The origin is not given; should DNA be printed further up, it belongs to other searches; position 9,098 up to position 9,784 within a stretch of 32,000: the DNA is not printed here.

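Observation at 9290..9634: Small DUF3653/XafT-like protein encoded next to the dif-like site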

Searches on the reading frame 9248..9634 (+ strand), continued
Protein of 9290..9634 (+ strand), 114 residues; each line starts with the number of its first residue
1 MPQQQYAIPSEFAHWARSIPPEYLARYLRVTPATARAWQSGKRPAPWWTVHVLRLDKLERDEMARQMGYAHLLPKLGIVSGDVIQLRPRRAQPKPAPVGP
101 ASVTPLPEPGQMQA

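Call 70: search_dna_similar(query=P0014, collection=phages, mode=protein, max_evalue=1, max_rows=30)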
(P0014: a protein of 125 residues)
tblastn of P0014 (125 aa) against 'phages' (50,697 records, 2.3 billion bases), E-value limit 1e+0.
Records with a match: 2; places in all: 2; records where one place covers at least 80% of the query: 0.
Best place of each record, by identity: <60% 2.
By first word of the organism name: Burkholderia 2.
By host as written in the record: Burkholderia pseudomallei 2.
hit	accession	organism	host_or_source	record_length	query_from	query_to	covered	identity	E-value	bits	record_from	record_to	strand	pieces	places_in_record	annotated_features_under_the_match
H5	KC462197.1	Burkholderia phage ST79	Burkholderia pseudomallei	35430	1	73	58%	27.4%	5e-3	41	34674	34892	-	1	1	hypothetical protein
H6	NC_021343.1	Burkholderia phage ST79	Burkholderia pseudomallei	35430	1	73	58%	27.4%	5e-3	41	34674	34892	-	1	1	IS21 family transposase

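Call 76: find_related_loci(query=A1, collection=viral_contigs, flank=10000)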
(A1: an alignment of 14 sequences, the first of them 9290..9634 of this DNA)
Query A1 (114 aa) in viral_contigs; peptide patterns used: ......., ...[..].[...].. (x = any residue, [..] = any of these).
36 stretches matched a pattern; 5 encode a relative of the query (tblastn E <= 1e-3); 5 distinct loci.
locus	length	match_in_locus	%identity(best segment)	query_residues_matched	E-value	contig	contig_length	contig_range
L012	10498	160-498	87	1-114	2e-62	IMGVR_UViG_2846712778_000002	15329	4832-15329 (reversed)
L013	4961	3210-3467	67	5-89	1e-34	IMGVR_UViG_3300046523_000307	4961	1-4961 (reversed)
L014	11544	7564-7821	67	5-89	1e-34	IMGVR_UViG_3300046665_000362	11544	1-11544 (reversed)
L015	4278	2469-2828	55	5-112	3e-34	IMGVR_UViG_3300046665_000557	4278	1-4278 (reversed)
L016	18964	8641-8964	56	5-114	5e-30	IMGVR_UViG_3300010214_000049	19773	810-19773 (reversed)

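Call 84: predict_structure(alignment_id=A2)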
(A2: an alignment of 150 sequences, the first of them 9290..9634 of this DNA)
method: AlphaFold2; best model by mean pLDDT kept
length: 114 residues; sequences in the alignment: 150
mean_pLDDT: 87.9   pTM: 0.60
mean pLDDT of the five models: 87.9, 87.1, 86.9, 86.8, 85.4
residues with pLDDT >= 90: 62; 70-90: 42; 50-70: 10; < 50: 0
segments of 3 or more residues with pLDDT < 50: none
pLDDT, mean of each block of 10 residues (from residue 1): 89 97 98 98 97 97 90 68 79 83 79 67
secondary structure, 60 per line:
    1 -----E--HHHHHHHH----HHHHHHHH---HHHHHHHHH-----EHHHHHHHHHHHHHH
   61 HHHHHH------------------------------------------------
elements in order: H9-16 H21-28 H32-40 H47-66

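Call 87: find_encoding_contigs(protein=P0230, flank=10000, max_places=1)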
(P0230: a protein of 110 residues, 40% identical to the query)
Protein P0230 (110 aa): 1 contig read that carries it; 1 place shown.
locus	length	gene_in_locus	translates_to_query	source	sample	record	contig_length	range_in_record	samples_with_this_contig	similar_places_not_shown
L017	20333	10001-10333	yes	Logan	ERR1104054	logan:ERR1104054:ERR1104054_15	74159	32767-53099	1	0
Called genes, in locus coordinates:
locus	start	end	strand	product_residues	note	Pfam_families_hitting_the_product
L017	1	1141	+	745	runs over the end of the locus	PF20256:MoCoBD_2, PF02738:MoCoBD_1, PF20256:MoCoBD_2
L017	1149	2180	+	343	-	PF02625:XdhC_CoxI, PF13478:XdhC_C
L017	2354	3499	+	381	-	PF01070:FMN_dh, PF00478:IMPDH (weak), PF03060:NMO, PF01645:Glu_synthase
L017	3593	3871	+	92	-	-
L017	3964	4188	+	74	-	-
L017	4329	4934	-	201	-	-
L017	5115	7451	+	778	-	PF00512:HisKA, PF02518:HATPase_c, PF00072:Response_reg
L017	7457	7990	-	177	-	-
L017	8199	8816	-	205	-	PF03458:Gly_transporter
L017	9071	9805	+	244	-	PF08732:HIM1 (weak)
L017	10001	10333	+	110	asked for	-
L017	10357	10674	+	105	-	-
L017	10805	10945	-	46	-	-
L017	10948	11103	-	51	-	-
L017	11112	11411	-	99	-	-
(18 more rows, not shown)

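Call 88: find_encoding_contigs(protein=P0281, flank=10000, max_places=1)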
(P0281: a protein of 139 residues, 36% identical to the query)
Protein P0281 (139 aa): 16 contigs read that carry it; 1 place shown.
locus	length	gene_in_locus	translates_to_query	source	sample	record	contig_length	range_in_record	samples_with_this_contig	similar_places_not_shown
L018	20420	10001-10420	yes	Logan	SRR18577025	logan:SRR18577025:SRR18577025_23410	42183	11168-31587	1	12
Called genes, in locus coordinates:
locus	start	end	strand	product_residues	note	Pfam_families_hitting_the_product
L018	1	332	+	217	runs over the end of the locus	-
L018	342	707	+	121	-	-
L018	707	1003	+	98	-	-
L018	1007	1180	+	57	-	-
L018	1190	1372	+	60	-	-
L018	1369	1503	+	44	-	-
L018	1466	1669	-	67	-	-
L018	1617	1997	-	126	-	-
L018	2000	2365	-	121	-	-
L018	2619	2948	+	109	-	-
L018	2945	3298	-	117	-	-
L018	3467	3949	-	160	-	-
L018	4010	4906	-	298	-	PF05707:Zot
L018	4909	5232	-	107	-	PF17537:DUF5455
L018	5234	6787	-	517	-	-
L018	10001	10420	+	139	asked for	PF13384:HTH_23 (faint), PF13518:HTH_28 (weak)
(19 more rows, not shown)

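Call 89: find_encoding_contigs(protein=P0312, flank=10000, max_places=1)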
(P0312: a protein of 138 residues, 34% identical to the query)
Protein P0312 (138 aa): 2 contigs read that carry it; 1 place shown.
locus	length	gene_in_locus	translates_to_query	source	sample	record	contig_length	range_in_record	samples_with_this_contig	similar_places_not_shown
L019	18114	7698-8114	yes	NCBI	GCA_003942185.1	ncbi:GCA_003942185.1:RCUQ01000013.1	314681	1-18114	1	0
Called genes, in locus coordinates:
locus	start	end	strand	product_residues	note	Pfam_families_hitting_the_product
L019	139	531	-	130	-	-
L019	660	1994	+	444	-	PF02486:Rep_trans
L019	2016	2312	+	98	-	-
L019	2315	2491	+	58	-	-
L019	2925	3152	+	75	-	PF19199:Phage_coatGP8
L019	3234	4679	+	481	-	-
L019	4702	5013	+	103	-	-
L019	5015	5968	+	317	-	PF05707:Zot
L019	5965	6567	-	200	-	PF08867:FRG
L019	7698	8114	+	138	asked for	-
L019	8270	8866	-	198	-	-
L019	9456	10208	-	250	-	-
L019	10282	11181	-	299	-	PF20199:RepSA (faint), PF23343:REP_ORF2-G2P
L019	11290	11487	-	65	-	-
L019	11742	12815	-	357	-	PF05707:Zot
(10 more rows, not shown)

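Call 92: fold_search(model_id=the predicted structure, library=pdb)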
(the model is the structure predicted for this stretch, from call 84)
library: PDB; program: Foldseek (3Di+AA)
matches with E <= 10: 438; with E <= 0.001: 0
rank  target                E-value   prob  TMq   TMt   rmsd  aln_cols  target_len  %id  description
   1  5jaa_B                1.2e-01  0.98  0.39  0.43   4.9        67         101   16  Crystal structure of the HigBA2 toxin-antitoxin complex (released 2017-04-05)
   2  5jaa_A                1.6e-01  0.98  0.39  0.43   4.3        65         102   17  Crystal structure of the HigBA2 toxin-antitoxin complex (released 2017-04-05)
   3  5j9i_C                3.6e-01  0.93  0.38  0.57   4.0        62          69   18  Crystal structure of the HigA2 antitoxin C-terminal domain (released 2017-04-05)
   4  7b5j_A                3.8e-01  0.99  0.48  0.48   2.3        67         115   16  Anti-CRISPR associated (Aca) protein, Aca2 (released 2021-06-23)
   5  3f51_E                4.0e-01  0.63  0.29  0.35  10.0        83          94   13  Crystal Structure of the clp gene regulator ClgR from Corynebacterium glutamicum (released 2008-11-18)
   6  8a0x_A                4.3e-01  0.89  0.39  0.42   4.2        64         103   19  Crystal structure of the HigB2-HigA2 tetramer in complex with operator DNA (released 2023-05-03)
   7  7xi5_A                5.5e-01  0.97  0.40  0.71   1.9        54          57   15  Anti-CRISPR-associated Aca10 (released 2023-02-22)
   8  3f51_D                5.5e-01  0.51  0.31  0.36  11.0        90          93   14  Crystal Structure of the clp gene regulator ClgR from Corynebacterium glutamicum (released 2008-11-18)
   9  2ox6_C                5.9e-01  0.91  0.44  0.32   3.9        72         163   17  Crystal structure of gene product SO3848 from Shewanella oneidensis MR-1 (released 2007-04-03)
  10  9chl_C                5.9e-01  0.44  0.31  0.35  14.2        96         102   22  P. vulgaris tetrameric HigBA- operator 2 DNA (released 2025-07-02)
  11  3f51_A                6.3e-01  0.51  0.29  0.34  10.0        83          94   13  Crystal Structure of the clp gene regulator ClgR from Corynebacterium glutamicum (released 2008-11-18)
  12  4yba_B                7.1e-01  0.93  0.40  0.55   2.1        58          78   12  The structure of the C.Kpn2I controller protein (released 2016-03-02)
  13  2ox6_A                7.1e-01  0.89  0.43  0.32   3.9        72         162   17  Crystal structure of gene product SO3848 from Shewanella oneidensis MR-1 (released 2007-04-03)
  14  5j9i_B                7.1e-01  0.84  0.39  0.58   3.8        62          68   18  Crystal structure of the HigA2 antitoxin C-terminal domain (released 2017-04-05)
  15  6lb3_H                7.5e-01  0.35  0.28  0.33  12.0        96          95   14  Crystal structure of PA4674 in complex with its operator DNA (18bp) from Pseudomonas aeruginosa (released 2020-11-18)
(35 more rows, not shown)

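Call 95: fold_search(model_id=the predicted structure, library=viral)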
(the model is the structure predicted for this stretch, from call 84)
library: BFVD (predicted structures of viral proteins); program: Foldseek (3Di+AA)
matches with E <= 10: 677; with E <= 0.001: 0
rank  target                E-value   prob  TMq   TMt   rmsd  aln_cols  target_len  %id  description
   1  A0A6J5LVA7            1.3e-02  1.00  0.44  0.68   4.7        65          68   22  HTH_XRE domain containing protein [uncultured Caudovirales phage]
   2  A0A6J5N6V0            3.5e-02  1.00  0.50  0.72   4.9        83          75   22  Uncharacterized protein [uncultured Caudovirales phage]
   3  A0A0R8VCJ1            3.5e-02  1.00  0.45  0.20   4.7        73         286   32  (no name in the UniProt tables at hand)
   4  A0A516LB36            4.0e-02  0.99  0.41  0.35   6.1        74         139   26  (no name in the UniProt tables at hand)
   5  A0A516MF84            4.8e-02  0.98  0.33  0.37   8.6        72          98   22  (no name in the UniProt tables at hand)
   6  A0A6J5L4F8            6.2e-02  0.98  0.38  0.47  12.3        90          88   17  DNA-binding protein [uncultured Caudovirales phage]
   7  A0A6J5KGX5            6.2e-02  0.93  0.34  0.38   5.6        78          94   20  Uncharacterized protein (Fragment) [uncultured Caudovirales phage]
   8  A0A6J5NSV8            6.6e-02  1.00  0.39  0.32   1.6        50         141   38  Uncharacterized protein [uncultured Caudovirales phage]
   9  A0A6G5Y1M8            6.6e-02  1.00  0.45  0.34   4.1        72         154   19  (no name in the UniProt tables at hand)
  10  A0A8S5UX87            8.5e-02  0.87  0.36  0.25   9.9        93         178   20  Antitoxin [Siphoviridae sp. ctEP635]
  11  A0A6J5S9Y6            1.0e-01  1.00  0.42  0.73   2.2        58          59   21  HTH_XRE domain containing protein [uncultured Caudovirales phage]
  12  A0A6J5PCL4            1.0e-01  1.00  0.47  0.70   5.3        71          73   22  Uncharacterized protein [uncultured Caudovirales phage]
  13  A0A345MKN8            1.0e-01  1.00  0.37  0.46   3.7        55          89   25  (no name in the UniProt tables at hand)
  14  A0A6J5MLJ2            1.2e-01  0.96  0.40  0.56   5.1        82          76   15  HTH_XRE domain containing protein [uncultured Caudovirales phage]
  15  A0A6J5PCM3            1.5e-01  0.93  0.36  0.37   7.6        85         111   16  Uncharacterized protein [uncultured Caudovirales phage]
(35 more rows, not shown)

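Call 97: find_related_loci(query=A5, collection=viral_contigs, flank=6000)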
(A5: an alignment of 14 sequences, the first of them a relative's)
Query A5 (115 aa) in viral_contigs; peptide patterns used: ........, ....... (x = any residue, [..] = any of these).
9 stretches matched a pattern; 3 encode a relative of the query (tblastn E <= 1e-3); 3 distinct loci.
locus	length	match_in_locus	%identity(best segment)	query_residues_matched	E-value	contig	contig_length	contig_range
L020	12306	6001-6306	62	1-100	2e-38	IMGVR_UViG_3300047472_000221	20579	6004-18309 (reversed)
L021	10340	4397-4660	63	1-88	8e-34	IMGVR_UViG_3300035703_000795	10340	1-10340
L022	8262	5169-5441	51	1-91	3e-29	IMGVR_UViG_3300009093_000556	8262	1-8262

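Call 98: find_related_loci(query=A5, collection=metagenome_contigs, flank=10000)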
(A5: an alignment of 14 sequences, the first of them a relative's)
Query A5 (115 aa) in metagenome_contigs; peptide patterns used: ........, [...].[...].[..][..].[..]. (x = any residue, [..] = any of these).
250 stretches matched a pattern; 69 encode a relative of the query (tblastn E <= 1e-3); 69 distinct loci.
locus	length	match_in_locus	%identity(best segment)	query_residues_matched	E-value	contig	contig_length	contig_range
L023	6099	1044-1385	77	1-115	2e-55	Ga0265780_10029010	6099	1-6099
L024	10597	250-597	73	1-115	4e-53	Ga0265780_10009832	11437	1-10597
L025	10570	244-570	78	1-108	3e-52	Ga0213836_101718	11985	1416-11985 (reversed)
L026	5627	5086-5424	75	1-115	1e-51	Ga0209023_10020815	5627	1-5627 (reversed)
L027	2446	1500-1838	75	1-112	5e-52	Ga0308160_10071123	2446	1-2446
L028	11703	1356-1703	73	1-115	6e-52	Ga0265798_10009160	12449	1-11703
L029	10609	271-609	72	1-114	1e-50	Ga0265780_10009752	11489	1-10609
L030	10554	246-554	77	1-103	1e-49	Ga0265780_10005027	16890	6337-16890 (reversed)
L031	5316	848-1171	72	1-108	3e-48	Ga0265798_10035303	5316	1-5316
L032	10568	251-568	75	1-106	3e-48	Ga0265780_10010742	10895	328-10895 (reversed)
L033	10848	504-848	72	1-114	2e-47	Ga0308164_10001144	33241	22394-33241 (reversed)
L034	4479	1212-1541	71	1-109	5e-47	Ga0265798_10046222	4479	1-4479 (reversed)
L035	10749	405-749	71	1-114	5e-47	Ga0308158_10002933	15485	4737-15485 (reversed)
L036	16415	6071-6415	69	1-114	1e-46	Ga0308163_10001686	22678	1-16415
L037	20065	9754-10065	72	1-104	2e-46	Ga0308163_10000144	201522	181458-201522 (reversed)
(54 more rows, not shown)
